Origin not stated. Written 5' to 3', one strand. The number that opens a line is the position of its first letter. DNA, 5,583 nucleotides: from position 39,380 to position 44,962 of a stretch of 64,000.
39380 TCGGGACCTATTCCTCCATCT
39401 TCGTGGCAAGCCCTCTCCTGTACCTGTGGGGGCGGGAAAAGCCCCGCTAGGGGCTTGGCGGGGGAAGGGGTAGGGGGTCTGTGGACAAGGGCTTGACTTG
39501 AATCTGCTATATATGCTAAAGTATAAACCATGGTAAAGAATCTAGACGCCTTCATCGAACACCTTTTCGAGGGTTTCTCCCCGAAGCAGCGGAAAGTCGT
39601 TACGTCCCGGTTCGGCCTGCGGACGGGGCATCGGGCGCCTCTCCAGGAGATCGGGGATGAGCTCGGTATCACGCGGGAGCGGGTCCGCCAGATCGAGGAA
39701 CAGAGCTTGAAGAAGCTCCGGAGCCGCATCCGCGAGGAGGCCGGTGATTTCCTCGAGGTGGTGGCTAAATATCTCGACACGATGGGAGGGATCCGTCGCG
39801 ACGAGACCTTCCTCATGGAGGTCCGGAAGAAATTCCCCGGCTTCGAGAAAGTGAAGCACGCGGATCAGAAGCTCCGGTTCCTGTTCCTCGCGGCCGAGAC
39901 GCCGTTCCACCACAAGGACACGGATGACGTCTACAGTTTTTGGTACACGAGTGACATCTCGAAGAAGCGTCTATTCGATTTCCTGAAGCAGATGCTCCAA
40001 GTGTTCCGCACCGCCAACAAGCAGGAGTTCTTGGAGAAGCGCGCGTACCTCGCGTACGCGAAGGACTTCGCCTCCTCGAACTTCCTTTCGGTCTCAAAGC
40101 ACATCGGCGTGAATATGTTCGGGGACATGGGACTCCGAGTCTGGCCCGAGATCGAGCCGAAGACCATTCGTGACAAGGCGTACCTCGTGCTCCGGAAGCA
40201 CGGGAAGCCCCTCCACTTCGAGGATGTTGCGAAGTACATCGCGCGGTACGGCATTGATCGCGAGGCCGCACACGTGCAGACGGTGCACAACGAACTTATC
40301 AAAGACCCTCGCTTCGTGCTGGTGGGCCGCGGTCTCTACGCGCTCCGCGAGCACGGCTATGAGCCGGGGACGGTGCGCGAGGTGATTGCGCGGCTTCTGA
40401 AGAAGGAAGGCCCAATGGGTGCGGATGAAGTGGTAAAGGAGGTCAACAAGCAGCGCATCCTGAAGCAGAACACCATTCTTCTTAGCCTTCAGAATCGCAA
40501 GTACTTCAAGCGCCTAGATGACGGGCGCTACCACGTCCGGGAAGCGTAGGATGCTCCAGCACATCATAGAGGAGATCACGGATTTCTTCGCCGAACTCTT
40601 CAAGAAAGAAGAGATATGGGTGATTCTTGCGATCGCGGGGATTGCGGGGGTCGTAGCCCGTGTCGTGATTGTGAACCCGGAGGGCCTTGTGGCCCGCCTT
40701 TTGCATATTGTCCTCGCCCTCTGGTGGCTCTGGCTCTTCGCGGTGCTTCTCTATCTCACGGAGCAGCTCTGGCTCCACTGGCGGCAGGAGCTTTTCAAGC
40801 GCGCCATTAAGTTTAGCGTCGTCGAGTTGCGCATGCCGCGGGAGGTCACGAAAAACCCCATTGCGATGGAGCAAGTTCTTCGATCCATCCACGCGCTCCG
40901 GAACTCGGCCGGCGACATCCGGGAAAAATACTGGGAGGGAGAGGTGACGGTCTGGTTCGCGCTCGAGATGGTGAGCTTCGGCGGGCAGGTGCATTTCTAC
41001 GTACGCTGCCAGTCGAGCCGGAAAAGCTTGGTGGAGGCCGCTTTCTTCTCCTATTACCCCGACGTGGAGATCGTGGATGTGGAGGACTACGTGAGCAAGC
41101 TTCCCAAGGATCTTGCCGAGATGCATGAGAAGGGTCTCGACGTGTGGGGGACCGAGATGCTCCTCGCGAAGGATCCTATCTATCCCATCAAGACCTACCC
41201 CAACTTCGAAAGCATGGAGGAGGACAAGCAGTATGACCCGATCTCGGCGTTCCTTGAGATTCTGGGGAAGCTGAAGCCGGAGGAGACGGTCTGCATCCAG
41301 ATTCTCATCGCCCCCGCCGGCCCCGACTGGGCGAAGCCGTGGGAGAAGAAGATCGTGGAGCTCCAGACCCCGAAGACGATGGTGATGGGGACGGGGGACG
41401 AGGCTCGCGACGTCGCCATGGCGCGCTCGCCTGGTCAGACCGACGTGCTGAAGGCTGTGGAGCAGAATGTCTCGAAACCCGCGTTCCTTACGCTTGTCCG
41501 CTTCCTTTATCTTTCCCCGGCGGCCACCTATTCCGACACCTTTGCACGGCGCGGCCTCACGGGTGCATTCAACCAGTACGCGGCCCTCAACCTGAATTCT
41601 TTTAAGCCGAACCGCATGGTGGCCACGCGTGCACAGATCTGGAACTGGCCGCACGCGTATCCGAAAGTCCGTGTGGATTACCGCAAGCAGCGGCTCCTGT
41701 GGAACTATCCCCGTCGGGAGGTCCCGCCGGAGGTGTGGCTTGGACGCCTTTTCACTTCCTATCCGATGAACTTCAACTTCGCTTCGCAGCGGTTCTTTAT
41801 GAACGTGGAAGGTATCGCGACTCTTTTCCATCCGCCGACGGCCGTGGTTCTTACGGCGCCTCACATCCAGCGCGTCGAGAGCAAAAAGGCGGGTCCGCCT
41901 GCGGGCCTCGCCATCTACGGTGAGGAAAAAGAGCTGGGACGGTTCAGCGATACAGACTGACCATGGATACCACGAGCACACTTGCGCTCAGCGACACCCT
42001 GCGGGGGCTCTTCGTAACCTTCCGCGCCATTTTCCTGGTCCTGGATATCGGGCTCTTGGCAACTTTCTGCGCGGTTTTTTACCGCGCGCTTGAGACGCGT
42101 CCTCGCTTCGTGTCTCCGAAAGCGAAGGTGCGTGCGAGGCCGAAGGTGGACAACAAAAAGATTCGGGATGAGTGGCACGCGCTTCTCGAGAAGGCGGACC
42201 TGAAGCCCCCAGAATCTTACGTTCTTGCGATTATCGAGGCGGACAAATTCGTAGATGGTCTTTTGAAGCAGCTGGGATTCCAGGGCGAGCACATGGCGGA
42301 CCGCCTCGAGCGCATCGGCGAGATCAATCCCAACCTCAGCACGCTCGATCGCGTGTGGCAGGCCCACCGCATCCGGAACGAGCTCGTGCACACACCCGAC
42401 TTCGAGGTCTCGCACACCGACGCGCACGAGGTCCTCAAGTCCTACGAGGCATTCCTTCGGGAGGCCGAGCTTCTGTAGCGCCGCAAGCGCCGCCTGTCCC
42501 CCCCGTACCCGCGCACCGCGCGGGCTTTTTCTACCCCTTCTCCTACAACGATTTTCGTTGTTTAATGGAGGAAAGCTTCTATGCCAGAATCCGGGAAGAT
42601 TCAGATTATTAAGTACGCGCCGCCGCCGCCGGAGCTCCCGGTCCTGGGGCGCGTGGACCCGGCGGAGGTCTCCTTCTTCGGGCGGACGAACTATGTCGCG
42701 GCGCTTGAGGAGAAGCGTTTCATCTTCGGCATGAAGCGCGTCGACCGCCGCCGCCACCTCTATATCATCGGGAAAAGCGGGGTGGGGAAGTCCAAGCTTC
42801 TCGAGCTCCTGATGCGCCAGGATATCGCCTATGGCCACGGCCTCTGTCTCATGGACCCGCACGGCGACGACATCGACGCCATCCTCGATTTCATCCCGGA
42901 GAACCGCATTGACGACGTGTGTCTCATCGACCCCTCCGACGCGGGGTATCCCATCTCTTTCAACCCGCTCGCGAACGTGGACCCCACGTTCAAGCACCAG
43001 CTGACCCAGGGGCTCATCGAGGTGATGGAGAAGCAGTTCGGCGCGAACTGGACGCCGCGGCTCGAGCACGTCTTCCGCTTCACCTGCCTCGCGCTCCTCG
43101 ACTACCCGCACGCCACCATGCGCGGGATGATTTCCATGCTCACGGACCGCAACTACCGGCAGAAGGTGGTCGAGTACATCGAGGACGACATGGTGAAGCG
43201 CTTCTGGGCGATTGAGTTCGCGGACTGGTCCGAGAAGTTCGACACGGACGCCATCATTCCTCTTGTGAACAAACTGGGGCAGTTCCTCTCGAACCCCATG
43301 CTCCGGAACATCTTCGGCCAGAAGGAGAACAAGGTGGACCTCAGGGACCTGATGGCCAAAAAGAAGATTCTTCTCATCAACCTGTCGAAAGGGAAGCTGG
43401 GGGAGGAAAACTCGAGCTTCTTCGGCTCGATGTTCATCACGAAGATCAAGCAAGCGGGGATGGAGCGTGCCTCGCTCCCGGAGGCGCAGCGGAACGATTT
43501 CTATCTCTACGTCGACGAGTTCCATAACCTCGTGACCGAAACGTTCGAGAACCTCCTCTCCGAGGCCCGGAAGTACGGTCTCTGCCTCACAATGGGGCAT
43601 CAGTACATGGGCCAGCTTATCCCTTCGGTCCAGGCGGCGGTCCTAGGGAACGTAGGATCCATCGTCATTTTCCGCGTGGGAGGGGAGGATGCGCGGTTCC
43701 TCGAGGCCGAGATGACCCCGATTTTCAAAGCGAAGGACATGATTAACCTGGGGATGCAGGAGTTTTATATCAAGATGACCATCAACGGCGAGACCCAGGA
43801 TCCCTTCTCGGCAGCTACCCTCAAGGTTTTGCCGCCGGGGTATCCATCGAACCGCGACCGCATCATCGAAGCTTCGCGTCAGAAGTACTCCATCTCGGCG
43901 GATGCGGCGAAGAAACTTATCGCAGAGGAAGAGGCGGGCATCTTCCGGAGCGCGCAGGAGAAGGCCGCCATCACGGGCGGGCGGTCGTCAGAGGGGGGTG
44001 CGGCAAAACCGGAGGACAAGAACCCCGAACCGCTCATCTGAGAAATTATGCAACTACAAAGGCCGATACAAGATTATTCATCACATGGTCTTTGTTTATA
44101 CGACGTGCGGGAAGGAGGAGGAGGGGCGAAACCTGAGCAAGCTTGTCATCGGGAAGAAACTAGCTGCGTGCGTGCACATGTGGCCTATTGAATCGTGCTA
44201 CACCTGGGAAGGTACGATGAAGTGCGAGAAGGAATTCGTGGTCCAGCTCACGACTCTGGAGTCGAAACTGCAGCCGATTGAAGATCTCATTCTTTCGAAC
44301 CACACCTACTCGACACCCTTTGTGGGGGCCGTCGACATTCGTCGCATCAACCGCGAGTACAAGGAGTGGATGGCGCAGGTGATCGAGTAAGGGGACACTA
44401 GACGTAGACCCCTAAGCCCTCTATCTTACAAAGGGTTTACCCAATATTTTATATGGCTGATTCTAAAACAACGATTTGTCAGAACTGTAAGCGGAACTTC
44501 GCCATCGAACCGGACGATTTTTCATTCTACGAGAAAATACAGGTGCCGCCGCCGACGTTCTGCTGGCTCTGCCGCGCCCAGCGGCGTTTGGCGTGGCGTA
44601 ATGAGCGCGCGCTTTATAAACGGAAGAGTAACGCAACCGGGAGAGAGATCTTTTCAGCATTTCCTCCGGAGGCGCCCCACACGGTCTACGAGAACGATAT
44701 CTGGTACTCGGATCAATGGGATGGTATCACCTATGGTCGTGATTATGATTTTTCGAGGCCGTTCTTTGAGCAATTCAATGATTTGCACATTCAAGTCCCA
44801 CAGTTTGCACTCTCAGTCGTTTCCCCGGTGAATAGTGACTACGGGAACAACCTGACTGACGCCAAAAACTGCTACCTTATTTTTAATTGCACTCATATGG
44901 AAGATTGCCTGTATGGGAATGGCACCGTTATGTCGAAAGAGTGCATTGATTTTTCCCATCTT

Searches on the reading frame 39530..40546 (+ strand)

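Call 15: search_protein_families(library=pfam, proteins=[window:39530-40546:+], max_evalue=0.01)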
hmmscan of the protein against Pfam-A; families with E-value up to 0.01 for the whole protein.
window:39530-40546:+ (339 aa): 2 families
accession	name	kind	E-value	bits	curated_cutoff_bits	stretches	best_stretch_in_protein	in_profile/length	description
PF04545.22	Sigma70_r4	-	2.7e-15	56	24.1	1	16-64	5-49/50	Sigma-70, region 4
PF05066.19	HARE-HTH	-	1.5e-12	48.2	25.9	1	212-274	2-70/71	HB1, ASXL, restriction endonuclease HTH domain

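Call 47: search_protein_families(library=padloc, proteins=[window:39530-40546:+], max_evalue=0.1)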
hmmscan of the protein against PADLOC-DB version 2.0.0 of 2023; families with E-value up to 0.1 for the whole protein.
window:39530-40546:+ (339 aa): 1 family
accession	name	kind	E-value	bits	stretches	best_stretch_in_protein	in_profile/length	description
PDLC02203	MzaA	-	2e-09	34.3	1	7-82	599-675/683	-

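Call 65: search_protein_families(library=ncbifam, proteins=[window:39530-40546:+], max_evalue=0.01)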
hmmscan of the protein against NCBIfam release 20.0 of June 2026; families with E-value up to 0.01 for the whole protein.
window:39530-40546:+ (339 aa): 30 families (the best 25 are shown)
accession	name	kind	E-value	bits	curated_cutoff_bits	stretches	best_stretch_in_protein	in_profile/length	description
NF041931.2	MzaA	equivalog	9.3e-16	57.8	800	1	4-83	642-715/726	MZA anti-phage system associated sigma-70 family RNA polymerase sigma factor MzaA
TIGR02394.1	rpoS_proteo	equivalog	1.6e-14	54.1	378.7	1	3-70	210-277/285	RNA polymerase sigma factor RpoS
NF004207.0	PRK05657.1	equivalog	3.4e-14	52.9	394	1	4-70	254-320/329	RNA polymerase sigma factor RpoS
NF005785.0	PRK07598.1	equivalog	1e-13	50.9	554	1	5-78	340-414/415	RNA polymerase sigma factor SigC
NF004615.0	PRK05949.1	subfamily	3.3e-13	49.2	530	1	9-67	260-318/327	RNA polymerase sigma factor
TIGR02393.1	RpoD_Cterm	equivalog_domain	4.5e-13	49.3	354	1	5-70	166-231/238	RNA polymerase sigma factor RpoD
NF005642.0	PRK07405.1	subfamily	4.7e-13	49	524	1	5-66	247-308/318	RNA polymerase sigma factor SigD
NF004208.0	PRK05658.1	equivalog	1.7e-12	47.2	555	1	3-68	556-621/631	RNA polymerase sigma factor RpoD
TIGR02997.1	Sig70-cyanoRpoD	subfamily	2e-12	47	384.5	1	8-64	242-298/298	RNA polymerase sigma factor, RpoD/SigA family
NF005643.0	PRK07406.1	equivalog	3.6e-12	46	500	1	9-68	329-388/397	RNA polymerase sigma factor RpoD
NF006666.0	PRK09210.1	equivalog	5.3e-11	42.4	572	1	9-75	302-369/370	RNA polymerase sigma factor RpoD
NF004561.0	PRK05901.1-3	equivalog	1.1e-10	41.3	582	1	9-69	469-529/537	RNA polymerase sigma factor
NF004562.0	PRK05901.1-4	equivalog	3.1e-10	39.2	779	1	13-70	490-547/571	RNA polymerase sigma factor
NF005920.0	PRK07921.1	subfamily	3.5e-10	39.4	464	1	10-68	261-319/328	RNA polymerase sigma factor SigB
TIGR02937.1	sigma70-ECF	superfamily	1.1e-09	38.1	42.9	1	9-66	111-164/165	sigma-70 family RNA polymerase sigma factor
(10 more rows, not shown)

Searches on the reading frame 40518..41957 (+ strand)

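Call 15: search_protein_families(library=pfam, proteins=[window:40518-41957:+], max_evalue=0.01)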
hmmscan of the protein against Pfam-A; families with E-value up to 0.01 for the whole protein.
window:40518-41957:+ (480 aa): 0 families

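Call 46: search_protein_families(library=pfam, proteins=[window:40518-41957:+], max_evalue=0.1)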
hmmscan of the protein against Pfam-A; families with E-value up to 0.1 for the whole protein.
window:40518-41957:+ (480 aa): 0 families

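Call 47: search_protein_families(library=padloc, proteins=[window:40518-41957:+], max_evalue=0.1)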
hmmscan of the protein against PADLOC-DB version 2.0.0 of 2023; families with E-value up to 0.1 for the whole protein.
window:40518-41957:+ (480 aa): 1 family
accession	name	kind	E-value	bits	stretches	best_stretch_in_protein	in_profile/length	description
PDLC02344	AbiD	-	0.039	11.6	1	135-173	138-175/277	AbiD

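Call 65: search_protein_families(library=ncbifam, proteins=[window:40518-41957:+], max_evalue=0.01)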
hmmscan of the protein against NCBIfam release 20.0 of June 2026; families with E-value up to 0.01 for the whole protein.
window:40518-41957:+ (480 aa): 0 families

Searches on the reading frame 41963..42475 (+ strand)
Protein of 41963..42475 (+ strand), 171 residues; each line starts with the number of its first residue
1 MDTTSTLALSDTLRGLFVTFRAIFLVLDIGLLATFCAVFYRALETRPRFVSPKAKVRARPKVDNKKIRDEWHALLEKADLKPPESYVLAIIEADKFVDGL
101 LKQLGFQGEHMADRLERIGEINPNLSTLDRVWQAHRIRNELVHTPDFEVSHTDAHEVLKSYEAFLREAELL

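Call 15: search_protein_families(library=pfam, proteins=[window:41963-42475:+], max_evalue=0.01)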
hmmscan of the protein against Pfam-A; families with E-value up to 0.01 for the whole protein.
window:41963-42475:+ (171 aa): 0 families

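Call 46: search_protein_families(library=pfam, proteins=[window:41963-42475:+], max_evalue=0.1)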
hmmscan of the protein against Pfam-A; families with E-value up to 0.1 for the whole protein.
window:41963-42475:+ (171 aa): 1 family
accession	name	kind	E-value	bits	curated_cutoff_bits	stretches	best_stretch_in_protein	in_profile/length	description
PF15112.11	DUF4559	-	0.045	13.7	27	1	133-165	149-181/305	Domain of unknown function (DUF4559)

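Call 65: search_protein_families(library=ncbifam, proteins=[window:41963-42475:+], max_evalue=0.01)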
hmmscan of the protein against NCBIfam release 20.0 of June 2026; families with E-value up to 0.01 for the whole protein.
window:41963-42475:+ (171 aa): 0 families

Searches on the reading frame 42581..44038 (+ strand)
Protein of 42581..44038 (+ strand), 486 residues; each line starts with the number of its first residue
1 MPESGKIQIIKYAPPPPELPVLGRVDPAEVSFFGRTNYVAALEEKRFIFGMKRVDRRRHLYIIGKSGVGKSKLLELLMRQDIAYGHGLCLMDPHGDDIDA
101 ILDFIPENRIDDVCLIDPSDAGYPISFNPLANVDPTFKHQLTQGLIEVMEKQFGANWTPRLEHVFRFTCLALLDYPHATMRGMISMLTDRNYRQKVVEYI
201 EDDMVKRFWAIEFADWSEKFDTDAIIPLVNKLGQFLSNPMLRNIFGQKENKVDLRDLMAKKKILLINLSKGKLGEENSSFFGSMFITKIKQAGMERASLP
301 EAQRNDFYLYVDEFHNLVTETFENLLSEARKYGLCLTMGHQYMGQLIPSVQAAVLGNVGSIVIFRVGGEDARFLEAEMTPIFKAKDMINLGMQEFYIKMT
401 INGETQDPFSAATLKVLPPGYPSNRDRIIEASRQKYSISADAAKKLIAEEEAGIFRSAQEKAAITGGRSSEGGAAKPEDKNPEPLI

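Call 15: search_protein_families(library=pfam, proteins=[window:42581-44038:+], max_evalue=0.01)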
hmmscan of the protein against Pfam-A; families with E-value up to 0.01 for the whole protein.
window:42581-44038:+ (486 aa): 7 families
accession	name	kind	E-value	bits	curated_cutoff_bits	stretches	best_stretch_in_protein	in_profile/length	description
PF10412.15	TrwB_AAD_bind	-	4.1e-09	36.3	20.5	1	56-366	14-310/387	Type IV secretion-system coupling protein DNA-binding domain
PF01935.23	DUF87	-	2.8e-05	24.8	23.2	1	57-270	23-203/220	Helicase HerA, central domain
PF13401.12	AAA_22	-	3.2e-05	24.7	27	1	56-82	4-30/130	AAA domain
PF12696.13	TraG-D_C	-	5.6e-05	23.5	22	1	308-365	3-65/126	TraM recognition site of TraD and TraG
PF02534.20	T4SS-DNA_transf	-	0.0002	20.8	20.1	1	58-346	45-344/468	Type IV secretory system Conjugative DNA transfer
PF13191.12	AAA_16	-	0.0016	19.4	32.6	1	32-80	2-47/167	AAA ATPase domain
PF20703.3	nSTAND1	-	0.0039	17.3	27.1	0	31-74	15-50/379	Novel STAND NTPase 1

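Call 47: search_protein_families(library=padloc, proteins=[window:42581-44038:+], max_evalue=0.1)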
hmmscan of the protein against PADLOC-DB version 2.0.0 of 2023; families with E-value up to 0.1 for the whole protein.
window:42581-44038:+ (486 aa): 5 families
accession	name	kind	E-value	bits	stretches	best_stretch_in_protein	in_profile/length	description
PDLC04140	mad8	-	4e-11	41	1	54-402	24-291/314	mads_8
PDLC04103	HerA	-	9.3e-05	18.9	1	312-366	459-509/579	-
PDLC04105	HerA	-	0.00095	15.8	1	57-103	166-213/576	-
PDLC04100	HerA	-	0.018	11.7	0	315-369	461-511/580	-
PDLC04098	HerA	-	0.052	10.1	0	315-350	552-587/686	-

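Call 64: search_solved_structures(query=window:42581-44038:+, max_evalue=0.01)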
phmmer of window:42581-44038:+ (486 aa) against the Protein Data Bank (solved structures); distinct sequences matched with E-value up to 0.01: 2.
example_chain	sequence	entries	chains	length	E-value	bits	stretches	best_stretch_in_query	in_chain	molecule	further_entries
1gl6_A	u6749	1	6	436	0.00037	22.7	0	51-99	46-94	ATPASE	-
1e9r_A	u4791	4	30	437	0.00038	22.7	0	51-99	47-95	CONJUGAL TRANSFER PROTEIN TRWB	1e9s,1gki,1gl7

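Call 65: search_protein_families(library=ncbifam, proteins=[window:42581-44038:+], max_evalue=0.01)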
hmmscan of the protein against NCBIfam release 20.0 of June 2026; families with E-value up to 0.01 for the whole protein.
window:42581-44038:+ (486 aa): 10 families
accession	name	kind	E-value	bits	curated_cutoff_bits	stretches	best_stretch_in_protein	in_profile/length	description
TIGR03743.1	SXT_TraD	subfamily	2e-10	39.8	366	1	37-96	155-214/636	conjugative transfer system coupling protein TraD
TIGR03754.1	conj_TOL_TraD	equivalog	4.3e-09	35.4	647.55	1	37-97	160-220/643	type IV conjugative transfer system coupling protein TraD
NF045973.1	conju_CD1115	equivalog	5.4e-09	35.4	250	1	53-369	20-360/442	VirD4-like conjugal transfer protein, CD1115 family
NF041447.1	TrbC_conju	equivalog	3e-05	22.7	800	0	55-94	127-166/685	F-type conjugative transfer protein TrbC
NF010447.0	PRK13873.1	equivalog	5e-05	21.4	1020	1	58-200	442-583/815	conjugal transfer protein TrbE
NF053655.1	CedD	equivalog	6.6e-05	21.8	600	0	49-105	213-269/527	DNA-translocating ATPase CedD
TIGR02759.1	TraD_Ftype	equivalog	0.0012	17.7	521.35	0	299-346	401-449/566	type IV conjugative transfer system coupling protein TraD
NF041326.1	Bacteroid_MobC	subfamily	0.0032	15.9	900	0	309-394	460-549/655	conjugal transfer protein MobC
NF003255.0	PRK04213.1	equivalog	0.0057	16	164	0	53-85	5-37/204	GTP-binding protein EngB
NF045971.1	conju_CD1110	equivalog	0.0072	14.6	325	0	303-375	624-702/752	VirB4-like conjugal transfer ATPase, CD1110 family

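Call 91: find_related_loci(query=window:42581-44038:+, collection=metagenome_contigs, flank=8000)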
Query window:42581-44038:+ (486 aa) in metagenome_contigs; peptide patterns used: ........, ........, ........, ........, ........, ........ (x = any residue, [..] = any of these).
577 stretches matched a pattern; 465 encode a relative of the query (tblastn E <= 1e-3); the best 80 are kept; 80 distinct loci.
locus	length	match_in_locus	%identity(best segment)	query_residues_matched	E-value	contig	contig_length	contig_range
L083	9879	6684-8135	85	1-486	0e+0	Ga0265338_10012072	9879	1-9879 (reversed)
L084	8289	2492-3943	85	1-486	0e+0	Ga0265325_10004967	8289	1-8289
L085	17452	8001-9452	83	1-486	0e+0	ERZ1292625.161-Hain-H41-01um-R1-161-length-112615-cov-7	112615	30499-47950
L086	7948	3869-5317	85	1-486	0e+0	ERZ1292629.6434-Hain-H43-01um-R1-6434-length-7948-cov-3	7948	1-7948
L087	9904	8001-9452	83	1-486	0e+0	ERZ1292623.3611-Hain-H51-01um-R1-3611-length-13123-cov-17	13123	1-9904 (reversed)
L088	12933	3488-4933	83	1-486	0e+0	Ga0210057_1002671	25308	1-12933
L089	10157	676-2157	82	1-486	0e+0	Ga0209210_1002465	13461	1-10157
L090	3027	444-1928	82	1-486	0e+0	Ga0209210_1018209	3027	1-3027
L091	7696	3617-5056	83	1-486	0e+0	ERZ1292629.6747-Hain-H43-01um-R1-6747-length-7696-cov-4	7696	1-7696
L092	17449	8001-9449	83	1-486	0e+0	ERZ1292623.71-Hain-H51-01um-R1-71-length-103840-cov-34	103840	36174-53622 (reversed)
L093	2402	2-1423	83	8-486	0e+0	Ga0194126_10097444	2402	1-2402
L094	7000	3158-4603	85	2-486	0e+0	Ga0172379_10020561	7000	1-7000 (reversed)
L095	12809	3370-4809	81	1-486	0e+0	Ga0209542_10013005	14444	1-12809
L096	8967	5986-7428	81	1-486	0e+0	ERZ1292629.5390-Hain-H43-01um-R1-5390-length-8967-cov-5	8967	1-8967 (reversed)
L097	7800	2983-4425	81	1-486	0e+0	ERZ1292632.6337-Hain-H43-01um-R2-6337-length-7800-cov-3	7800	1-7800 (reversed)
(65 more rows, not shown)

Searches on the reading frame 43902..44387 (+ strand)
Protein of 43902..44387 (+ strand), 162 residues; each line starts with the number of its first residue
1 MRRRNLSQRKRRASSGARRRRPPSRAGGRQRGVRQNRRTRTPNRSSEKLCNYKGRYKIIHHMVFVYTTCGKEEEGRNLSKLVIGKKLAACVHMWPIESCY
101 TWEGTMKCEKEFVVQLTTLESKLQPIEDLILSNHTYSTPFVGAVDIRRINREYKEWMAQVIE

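Call 15: search_protein_families(library=pfam, proteins=[window:43902-44387:+], max_evalue=0.01)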
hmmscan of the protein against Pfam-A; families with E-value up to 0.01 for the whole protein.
window:43902-44387:+ (162 aa): 1 family
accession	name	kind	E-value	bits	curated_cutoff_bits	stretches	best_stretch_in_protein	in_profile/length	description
PF03091.20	CutA1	-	8.9e-26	90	22.4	1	64-159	2-98/99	CutA1 divalent ion tolerance protein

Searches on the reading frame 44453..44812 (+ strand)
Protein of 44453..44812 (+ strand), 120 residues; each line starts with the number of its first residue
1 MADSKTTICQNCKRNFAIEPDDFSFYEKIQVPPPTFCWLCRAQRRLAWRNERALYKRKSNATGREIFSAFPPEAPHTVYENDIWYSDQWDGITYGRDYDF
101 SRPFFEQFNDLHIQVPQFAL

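Call 96: search_protein_families(library=pfam, proteins=[window:44453-44812:+], max_evalue=1)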
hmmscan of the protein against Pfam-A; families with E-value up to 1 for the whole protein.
window:44453-44812:+ (120 aa): 2 families
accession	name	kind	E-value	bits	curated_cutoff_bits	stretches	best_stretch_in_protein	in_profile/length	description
PF13451.12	zf_Tbcl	-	0.024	15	24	1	5-45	3-44/48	Probable treble clef domain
PF21272.3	FYVE_CARP1-2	-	0.07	13.7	27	1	4-41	11-38/42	E3 ubiquitin-protein ligase CARP1/2, FYVE/PHD zinc finger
